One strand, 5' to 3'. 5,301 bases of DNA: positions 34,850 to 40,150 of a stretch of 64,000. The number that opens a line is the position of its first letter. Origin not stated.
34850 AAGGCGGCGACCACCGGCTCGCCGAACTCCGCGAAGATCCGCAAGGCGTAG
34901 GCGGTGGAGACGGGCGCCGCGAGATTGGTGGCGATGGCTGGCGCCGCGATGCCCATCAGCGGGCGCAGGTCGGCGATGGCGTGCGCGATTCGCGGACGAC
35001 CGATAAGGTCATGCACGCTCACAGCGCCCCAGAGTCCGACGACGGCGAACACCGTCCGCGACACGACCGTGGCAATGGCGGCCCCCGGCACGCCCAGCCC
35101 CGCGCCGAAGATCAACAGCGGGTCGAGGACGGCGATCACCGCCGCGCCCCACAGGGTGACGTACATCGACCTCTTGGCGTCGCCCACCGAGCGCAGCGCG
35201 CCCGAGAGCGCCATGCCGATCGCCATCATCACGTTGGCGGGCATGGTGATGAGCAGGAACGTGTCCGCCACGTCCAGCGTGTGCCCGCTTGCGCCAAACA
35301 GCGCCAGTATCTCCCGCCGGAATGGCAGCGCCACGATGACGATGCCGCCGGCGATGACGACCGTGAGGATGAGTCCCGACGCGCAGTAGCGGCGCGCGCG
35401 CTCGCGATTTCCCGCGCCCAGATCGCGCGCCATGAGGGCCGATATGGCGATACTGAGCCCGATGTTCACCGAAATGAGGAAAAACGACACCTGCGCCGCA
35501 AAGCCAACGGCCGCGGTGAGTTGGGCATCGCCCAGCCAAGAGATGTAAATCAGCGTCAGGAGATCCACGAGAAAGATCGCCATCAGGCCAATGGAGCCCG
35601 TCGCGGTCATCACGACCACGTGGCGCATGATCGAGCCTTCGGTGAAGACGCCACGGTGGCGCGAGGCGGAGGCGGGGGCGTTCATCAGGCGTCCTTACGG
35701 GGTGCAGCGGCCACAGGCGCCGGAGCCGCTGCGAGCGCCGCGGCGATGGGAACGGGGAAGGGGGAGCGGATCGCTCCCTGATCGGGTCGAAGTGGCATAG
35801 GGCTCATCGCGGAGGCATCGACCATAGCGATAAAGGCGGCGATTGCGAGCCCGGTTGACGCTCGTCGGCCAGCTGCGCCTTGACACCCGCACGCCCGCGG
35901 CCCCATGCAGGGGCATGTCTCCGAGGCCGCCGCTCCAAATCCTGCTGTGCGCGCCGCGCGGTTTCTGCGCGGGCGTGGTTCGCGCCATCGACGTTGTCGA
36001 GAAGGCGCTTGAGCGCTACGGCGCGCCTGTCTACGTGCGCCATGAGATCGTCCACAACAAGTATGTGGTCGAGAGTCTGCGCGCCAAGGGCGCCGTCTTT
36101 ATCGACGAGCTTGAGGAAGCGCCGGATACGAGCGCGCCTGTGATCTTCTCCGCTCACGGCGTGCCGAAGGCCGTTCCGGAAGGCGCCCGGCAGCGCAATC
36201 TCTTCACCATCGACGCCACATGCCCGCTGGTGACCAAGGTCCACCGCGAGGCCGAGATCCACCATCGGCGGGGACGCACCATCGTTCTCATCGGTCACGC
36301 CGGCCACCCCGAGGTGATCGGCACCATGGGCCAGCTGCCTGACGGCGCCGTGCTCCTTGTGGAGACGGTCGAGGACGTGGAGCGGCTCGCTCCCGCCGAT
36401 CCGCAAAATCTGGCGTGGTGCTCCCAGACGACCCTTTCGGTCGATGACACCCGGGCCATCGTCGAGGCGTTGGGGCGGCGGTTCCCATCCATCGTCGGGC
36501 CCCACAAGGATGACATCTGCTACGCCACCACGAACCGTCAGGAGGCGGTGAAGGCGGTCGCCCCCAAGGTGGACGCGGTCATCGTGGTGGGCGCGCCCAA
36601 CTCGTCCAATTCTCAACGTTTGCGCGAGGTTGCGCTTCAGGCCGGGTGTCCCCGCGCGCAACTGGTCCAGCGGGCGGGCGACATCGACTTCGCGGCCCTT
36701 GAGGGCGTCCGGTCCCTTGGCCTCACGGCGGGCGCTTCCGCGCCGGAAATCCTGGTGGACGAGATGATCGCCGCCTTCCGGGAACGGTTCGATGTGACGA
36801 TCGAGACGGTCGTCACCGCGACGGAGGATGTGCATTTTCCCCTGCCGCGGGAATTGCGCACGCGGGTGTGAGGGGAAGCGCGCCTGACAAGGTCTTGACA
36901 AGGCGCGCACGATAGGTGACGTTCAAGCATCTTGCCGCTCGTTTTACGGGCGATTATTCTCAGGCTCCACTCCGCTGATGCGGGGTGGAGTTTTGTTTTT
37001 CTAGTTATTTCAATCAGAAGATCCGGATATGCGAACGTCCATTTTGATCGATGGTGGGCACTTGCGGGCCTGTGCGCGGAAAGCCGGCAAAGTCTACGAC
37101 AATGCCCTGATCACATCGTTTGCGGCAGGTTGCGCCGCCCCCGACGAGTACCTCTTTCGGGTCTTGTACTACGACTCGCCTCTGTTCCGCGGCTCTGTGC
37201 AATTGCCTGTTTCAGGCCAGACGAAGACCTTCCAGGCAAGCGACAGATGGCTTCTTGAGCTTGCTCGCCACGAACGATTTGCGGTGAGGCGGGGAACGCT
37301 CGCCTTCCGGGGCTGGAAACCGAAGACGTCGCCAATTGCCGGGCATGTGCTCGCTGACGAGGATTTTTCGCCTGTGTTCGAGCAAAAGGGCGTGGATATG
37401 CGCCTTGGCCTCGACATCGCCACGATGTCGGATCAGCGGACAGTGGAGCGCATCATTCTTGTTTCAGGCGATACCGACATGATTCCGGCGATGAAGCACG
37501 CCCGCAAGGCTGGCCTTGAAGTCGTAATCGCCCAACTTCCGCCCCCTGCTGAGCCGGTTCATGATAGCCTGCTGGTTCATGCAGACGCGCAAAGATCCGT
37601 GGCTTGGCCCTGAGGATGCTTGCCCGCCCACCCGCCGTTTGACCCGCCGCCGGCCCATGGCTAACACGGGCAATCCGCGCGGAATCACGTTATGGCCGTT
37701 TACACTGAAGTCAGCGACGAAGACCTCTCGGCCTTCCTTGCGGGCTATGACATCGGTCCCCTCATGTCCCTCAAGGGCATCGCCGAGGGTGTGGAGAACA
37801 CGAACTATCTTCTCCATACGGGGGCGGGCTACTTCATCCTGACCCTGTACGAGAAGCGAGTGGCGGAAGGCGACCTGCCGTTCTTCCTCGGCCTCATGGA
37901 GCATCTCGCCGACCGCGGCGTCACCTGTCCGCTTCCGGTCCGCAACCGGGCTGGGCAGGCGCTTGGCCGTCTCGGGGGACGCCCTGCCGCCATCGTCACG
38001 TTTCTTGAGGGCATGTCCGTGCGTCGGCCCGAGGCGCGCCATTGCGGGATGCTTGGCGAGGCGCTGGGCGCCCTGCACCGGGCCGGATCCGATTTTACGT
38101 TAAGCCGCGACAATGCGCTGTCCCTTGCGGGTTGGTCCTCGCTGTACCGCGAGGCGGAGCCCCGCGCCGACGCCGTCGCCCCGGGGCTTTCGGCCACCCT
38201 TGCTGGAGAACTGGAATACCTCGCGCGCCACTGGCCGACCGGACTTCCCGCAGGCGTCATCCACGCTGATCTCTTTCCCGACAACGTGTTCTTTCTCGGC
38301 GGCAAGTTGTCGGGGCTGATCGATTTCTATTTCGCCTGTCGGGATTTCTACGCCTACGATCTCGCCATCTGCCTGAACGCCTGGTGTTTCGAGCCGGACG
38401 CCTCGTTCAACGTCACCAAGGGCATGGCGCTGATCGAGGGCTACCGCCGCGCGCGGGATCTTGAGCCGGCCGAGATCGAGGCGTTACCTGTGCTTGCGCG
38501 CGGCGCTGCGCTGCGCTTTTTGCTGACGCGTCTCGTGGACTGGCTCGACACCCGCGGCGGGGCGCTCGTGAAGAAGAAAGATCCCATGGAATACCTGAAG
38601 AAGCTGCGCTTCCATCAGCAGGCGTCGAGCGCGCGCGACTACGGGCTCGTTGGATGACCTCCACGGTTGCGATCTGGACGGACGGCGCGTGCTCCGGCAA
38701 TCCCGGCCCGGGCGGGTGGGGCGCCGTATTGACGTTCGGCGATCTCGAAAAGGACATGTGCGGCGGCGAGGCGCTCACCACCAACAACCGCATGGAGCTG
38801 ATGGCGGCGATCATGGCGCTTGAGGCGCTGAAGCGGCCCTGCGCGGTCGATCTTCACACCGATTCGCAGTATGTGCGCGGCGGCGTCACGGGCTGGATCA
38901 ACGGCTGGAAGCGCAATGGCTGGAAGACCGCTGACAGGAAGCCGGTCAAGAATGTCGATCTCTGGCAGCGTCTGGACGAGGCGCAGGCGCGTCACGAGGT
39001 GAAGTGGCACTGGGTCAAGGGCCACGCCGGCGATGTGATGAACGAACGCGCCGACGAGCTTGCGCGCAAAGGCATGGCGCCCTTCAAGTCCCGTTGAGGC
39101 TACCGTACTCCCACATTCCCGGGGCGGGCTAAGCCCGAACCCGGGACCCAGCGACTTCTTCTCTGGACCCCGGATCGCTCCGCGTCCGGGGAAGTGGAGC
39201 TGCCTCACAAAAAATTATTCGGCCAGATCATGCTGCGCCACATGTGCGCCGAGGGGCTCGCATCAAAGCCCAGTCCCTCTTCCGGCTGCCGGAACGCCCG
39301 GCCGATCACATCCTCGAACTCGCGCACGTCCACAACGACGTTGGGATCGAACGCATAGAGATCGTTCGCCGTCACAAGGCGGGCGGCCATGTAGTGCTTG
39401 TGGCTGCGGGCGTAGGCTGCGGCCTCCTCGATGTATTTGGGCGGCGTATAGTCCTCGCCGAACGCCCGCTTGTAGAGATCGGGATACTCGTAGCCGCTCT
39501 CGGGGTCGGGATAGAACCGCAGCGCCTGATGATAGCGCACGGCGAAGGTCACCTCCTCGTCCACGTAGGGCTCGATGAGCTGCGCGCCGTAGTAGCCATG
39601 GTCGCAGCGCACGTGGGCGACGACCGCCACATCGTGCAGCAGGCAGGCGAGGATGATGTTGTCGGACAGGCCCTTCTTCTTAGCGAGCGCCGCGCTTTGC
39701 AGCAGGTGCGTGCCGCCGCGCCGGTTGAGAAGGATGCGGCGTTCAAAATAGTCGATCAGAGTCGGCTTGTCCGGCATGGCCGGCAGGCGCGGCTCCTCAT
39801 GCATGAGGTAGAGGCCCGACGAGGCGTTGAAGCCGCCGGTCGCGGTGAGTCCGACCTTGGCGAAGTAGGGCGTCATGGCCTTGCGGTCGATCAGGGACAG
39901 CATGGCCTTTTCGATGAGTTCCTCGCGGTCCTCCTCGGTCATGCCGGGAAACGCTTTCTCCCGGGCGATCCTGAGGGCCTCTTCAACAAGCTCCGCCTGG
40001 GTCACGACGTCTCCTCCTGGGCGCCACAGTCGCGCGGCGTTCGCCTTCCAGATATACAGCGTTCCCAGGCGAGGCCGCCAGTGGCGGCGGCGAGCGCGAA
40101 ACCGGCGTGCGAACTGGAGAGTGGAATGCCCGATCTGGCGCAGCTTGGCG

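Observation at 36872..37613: NYN/PIN RNase behind a promoter, short structured RNA and terminator: candidate RNA-antitoxin (type III-like) module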

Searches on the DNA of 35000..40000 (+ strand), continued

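Call 45: search_with_rna_model(model_id=R1, sources=[window, L001, L002, L003, L004, L005, L006, L007, L008, L009, L010, L011, L012, L013, L014, L015, L016, L017, L018, L019, L020, L021, L022, L023, L024, L025, L026, L027, L028, L029, L030, L031, L032, L033, L034, L035, L036, L037, L038, L039, L040, L041, L042, L043, L044, L045, L046, L047, L048, L049, L050, L051, L052, L053, L054, L055, L056, L057, L058, L059, L060, L061, L062, L063, L064, L065, L066, L067, L068, L069, L070, L071, L072, L073, L074, L075, L076, L077, L078, L079, L080, L081, L082, L083, L084, L085, L086, L087, L088, L089, L090, L091, L092, L093, L095, L096, L103, L104], max_evalue=1, make_alignment=true)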
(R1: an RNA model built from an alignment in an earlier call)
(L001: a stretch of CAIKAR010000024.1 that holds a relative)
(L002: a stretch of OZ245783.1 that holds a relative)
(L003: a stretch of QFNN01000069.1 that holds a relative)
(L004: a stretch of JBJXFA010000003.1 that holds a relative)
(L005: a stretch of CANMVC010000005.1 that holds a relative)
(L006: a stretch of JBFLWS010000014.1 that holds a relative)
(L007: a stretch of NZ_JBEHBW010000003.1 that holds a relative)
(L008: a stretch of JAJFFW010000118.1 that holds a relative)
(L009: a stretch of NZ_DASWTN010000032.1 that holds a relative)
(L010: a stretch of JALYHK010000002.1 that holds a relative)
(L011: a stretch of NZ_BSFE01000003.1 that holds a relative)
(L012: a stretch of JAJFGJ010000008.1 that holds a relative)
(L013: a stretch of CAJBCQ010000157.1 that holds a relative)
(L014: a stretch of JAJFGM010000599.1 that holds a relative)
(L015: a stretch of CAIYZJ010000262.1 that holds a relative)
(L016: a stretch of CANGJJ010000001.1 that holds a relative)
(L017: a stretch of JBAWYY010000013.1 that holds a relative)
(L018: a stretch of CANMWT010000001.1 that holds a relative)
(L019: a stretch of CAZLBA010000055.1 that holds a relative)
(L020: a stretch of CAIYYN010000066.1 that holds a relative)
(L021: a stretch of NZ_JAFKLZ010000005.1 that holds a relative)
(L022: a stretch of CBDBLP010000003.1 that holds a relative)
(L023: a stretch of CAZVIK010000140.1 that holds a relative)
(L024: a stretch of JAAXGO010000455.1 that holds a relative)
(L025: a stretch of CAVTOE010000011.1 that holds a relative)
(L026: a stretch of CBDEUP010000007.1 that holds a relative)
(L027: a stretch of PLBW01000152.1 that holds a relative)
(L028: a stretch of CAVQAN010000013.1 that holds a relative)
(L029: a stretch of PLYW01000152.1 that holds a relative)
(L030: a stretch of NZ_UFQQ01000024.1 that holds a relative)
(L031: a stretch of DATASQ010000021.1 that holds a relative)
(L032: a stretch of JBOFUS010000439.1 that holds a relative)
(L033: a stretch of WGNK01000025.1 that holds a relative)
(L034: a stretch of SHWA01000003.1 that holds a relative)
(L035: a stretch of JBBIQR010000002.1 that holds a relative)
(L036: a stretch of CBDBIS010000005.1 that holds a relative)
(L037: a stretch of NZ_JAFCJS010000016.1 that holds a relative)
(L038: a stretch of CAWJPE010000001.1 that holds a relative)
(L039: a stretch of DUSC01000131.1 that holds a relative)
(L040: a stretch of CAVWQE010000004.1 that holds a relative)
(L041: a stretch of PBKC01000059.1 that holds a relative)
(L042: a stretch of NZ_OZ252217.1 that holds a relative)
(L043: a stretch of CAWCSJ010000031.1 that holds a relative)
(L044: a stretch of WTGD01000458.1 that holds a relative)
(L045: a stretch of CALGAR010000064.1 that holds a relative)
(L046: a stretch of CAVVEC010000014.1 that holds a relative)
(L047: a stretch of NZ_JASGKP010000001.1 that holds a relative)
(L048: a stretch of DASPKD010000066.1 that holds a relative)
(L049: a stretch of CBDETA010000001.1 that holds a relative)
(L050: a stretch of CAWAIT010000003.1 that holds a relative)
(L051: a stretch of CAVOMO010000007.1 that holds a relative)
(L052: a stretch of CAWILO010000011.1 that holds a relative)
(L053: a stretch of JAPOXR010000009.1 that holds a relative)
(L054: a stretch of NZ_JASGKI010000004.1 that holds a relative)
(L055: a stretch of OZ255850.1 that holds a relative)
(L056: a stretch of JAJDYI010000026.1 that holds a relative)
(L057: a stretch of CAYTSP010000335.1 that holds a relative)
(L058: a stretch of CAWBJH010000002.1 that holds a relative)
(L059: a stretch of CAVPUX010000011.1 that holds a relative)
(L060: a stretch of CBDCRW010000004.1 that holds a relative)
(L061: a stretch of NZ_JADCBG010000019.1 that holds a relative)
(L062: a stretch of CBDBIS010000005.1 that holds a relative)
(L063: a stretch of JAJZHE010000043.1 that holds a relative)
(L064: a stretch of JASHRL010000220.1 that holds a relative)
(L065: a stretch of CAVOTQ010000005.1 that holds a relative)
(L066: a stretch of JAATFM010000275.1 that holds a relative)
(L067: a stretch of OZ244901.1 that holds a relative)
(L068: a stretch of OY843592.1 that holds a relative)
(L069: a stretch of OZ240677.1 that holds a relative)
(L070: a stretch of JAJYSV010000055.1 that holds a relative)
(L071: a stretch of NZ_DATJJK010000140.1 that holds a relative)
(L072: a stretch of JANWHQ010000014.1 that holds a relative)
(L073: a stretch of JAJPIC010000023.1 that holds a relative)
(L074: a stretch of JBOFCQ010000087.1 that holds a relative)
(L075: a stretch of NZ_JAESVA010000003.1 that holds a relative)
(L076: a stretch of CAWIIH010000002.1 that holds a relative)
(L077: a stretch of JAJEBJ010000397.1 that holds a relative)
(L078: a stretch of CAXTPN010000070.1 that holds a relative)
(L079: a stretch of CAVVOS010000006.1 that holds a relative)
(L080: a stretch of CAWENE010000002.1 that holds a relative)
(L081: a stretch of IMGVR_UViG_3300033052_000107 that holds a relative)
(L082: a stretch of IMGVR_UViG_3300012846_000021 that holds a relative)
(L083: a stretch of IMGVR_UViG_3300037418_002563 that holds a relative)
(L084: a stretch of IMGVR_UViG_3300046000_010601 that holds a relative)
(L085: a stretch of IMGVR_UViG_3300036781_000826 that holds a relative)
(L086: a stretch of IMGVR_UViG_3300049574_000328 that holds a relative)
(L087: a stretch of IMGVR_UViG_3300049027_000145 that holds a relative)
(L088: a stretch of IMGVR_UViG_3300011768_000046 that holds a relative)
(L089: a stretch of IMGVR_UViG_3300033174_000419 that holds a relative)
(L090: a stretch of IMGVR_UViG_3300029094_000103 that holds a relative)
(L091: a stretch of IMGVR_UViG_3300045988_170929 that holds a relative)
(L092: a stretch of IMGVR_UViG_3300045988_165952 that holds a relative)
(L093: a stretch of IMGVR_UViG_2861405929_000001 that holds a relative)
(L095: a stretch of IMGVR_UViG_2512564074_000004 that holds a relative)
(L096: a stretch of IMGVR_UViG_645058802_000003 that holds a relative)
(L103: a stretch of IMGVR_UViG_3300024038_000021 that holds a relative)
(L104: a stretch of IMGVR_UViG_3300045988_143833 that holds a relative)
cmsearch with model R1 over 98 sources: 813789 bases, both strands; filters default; matches with E-value up to 1: 59.
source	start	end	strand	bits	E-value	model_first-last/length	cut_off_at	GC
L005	3916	3991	+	81.9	3.3e-20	1-76/76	no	0.47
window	36926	37001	+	77.2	7.5e-19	1-76/76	no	0.53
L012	3914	3989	+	72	2.4e-17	1-76/76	no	0.59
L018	3916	3993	+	71.9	2.6e-17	1-76/76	no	0.42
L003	3804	3880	+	71.6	3e-17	1-76/76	no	0.55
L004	3914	3990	+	67.9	3.7e-16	1-76/76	no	0.51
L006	3914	3989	+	57.9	2.8e-13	1-76/76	no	0.57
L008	3917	3990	+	56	9.8e-13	1-76/76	no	0.53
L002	3910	3987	+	54.8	2.2e-12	1-76/76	no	0.5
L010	3917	3991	+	50.4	4.1e-11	1-76/76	no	0.63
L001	3914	3991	+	48.9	1.1e-10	1-76/76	no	0.6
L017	3916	3992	+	47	3.9e-10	1-76/76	no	0.49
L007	3913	3986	+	46.5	5.5e-10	1-76/76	no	0.55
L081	140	212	+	46.4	5.7e-10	1-76/76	no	0.6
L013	3915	3990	+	43.6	3.9e-09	1-76/76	no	0.53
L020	3916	3991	+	40.6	2.8e-08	1-76/76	no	0.51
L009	3912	3993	+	40.4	3.1e-08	1-76/76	no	0.57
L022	3904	3984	+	38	1.5e-07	1-76/76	no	0.59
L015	3914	3991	+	31.1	1.6e-05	1-76/76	no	0.44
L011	3913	3989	+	30.8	1.9e-05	1-76/76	no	0.57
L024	624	703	+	28.6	7.7e-05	1-76/76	no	0.6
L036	3903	3979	+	26.9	0.00025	1-76/76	no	0.62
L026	3903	3984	+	26.8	0.00025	1-76/76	no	0.61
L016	3903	3985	+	25.8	0.0005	1-76/76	no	0.6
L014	3909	3989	+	25.4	0.00068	1-76/76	no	0.57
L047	3917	3992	+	24.1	0.0016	1-76/76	no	0.57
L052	3900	3979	+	22.5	0.0045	1-76/76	no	0.55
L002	3949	3978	-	21.8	0.0072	38-67/76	no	0.67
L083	3925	3995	+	21.7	0.0078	1-76/76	no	0.66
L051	3919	3991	+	21.3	0.0098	1-76/76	no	0.49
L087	3921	3992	+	21.2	0.011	1-76/76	no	0.64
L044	1801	1889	+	21.2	0.011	1-76/76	no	0.55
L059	3920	3991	+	21.1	0.012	1-76/76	no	0.53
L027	3919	3991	+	20.5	0.018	1-76/76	no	0.49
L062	3927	4002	+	20.3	0.019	1-76/76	no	0.64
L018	3955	3984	-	20.3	0.019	38-67/76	no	0.53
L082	3900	3998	+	20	0.023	1-76/76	no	0.63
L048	3920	3997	+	19.9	0.025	1-76/76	no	0.63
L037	3936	4003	+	19.8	0.027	1-76/76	no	0.59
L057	3929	4003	+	19.7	0.029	1-76/76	no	0.6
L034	3922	4000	+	19.5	0.033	1-76/76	no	0.53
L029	3919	3991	+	19.2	0.041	1-76/76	no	0.52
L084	3922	3994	+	19.1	0.043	1-76/76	no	0.63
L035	3910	3983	+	18.8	0.055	1-76/76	no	0.51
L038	3914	3977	+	18.3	0.075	1-76/76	no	0.56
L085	362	433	+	18.1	0.084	1-76/76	no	0.61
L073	3933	4004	+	18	0.088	1-76/76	no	0.56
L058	3921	3987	+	17.5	0.13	1-76/76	no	0.61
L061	3922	3996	+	17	0.17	1-76/76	no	0.63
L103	5657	5709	+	16.2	0.29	1-76/76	no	0.26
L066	2885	2947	+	16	0.34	1-76/76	no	0.44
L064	3916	3988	+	15.9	0.38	1-76/76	no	0.62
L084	3956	3986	-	15.3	0.55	37-68/76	no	0.74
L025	3919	3991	+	15.2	0.56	1-76/76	no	0.51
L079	3910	3983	+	15.2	0.58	1-76/76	no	0.53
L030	3935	4003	+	15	0.68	1-76/76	no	0.55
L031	3926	3988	+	14.6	0.87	1-76/76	no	0.54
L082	3959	3990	-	14.5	0.91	37-68/76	no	0.78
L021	3922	3997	+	14.4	0.98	1-76/76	no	0.61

Alignment A5: 59 matches aligned to the model, 163 columns, each read 5' to 3' on its own strand. Consensus structure (alignment columns), stored with it:
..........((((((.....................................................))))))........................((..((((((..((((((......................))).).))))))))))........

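Call 46: search_with_rna_model(model_id=R1, sources=[window, L001, L002, L003, L004, L005, L006, L007, L008, L009, L010, L011, L012, L013, L014, L015, L016, L017, L018, L020, L022, L024, L026, L036, L081], max_evalue=0.0005, make_alignment=true)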
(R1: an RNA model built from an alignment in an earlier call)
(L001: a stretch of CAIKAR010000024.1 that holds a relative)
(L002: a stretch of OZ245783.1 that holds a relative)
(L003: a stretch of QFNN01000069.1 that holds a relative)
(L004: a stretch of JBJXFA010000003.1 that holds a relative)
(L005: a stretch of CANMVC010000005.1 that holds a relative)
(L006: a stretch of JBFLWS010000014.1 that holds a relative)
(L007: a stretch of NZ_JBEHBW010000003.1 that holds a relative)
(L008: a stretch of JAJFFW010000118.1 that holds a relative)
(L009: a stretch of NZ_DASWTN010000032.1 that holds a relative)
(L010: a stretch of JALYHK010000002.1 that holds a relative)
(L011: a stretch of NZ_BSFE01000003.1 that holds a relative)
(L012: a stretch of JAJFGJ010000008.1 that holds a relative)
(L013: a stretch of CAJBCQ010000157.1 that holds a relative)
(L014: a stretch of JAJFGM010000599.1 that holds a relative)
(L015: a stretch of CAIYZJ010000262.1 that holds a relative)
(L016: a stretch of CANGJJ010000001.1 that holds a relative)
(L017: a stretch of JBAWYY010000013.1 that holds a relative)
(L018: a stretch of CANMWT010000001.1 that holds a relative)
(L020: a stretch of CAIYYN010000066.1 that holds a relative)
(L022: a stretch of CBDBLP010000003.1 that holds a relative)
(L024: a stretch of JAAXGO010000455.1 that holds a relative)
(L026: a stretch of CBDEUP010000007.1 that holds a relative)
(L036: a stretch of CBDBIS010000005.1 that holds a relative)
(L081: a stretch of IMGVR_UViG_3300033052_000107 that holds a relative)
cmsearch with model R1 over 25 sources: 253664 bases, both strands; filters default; matches with E-value up to 0.0005: 25.
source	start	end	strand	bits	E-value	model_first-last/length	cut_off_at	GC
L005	3916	3991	+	81.9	1e-20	1-76/76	no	0.47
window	36926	37001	+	77.2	2.3e-19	1-76/76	no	0.53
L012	3914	3989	+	72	7.4e-18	1-76/76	no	0.59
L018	3916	3993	+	71.9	8.3e-18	1-76/76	no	0.42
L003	3804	3880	+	71.6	9.5e-18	1-76/76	no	0.55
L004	3914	3990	+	67.9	1.1e-16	1-76/76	no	0.51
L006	3914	3989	+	57.9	8.6e-14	1-76/76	no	0.57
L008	3917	3990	+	56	3e-13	1-76/76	no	0.53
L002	3910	3987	+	54.8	6.9e-13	1-76/76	no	0.5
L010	3917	3991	+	50.4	1.3e-11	1-76/76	no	0.63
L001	3914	3991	+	48.9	3.5e-11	1-76/76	no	0.6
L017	3916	3992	+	47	1.2e-10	1-76/76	no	0.49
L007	3913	3986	+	46.5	1.7e-10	1-76/76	no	0.55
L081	140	212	+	46.4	1.8e-10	1-76/76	no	0.6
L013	3915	3990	+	43.6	1.2e-09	1-76/76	no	0.53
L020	3916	3991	+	40.6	8.7e-09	1-76/76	no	0.51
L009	3912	3993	+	40.4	9.8e-09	1-76/76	no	0.57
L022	3904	3984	+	38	4.7e-08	1-76/76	no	0.59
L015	3914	3991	+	31.1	4.9e-06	1-76/76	no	0.44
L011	3913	3989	+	30.8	5.9e-06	1-76/76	no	0.57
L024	624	703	+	28.6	2.4e-05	1-76/76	no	0.6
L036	3903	3979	+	26.9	7.7e-05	1-76/76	no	0.62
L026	3903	3984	+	26.8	7.9e-05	1-76/76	no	0.61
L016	3903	3985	+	25.8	0.00016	1-76/76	no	0.6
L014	3909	3989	+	25.4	0.00021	1-76/76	no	0.57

Alignment A6: 25 matches aligned to the model, 111 columns, each read 5' to 3' on its own strand. Consensus structure (alignment columns), stored with it:
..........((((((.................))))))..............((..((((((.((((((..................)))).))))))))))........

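Call 49: search_dna_similar(query=L096:3850-4700:+, collection=phages, mode=near, max_rows=10)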
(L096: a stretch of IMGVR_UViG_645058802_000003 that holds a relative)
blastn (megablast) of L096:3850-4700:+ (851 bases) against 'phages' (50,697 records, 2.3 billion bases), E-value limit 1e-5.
No match.
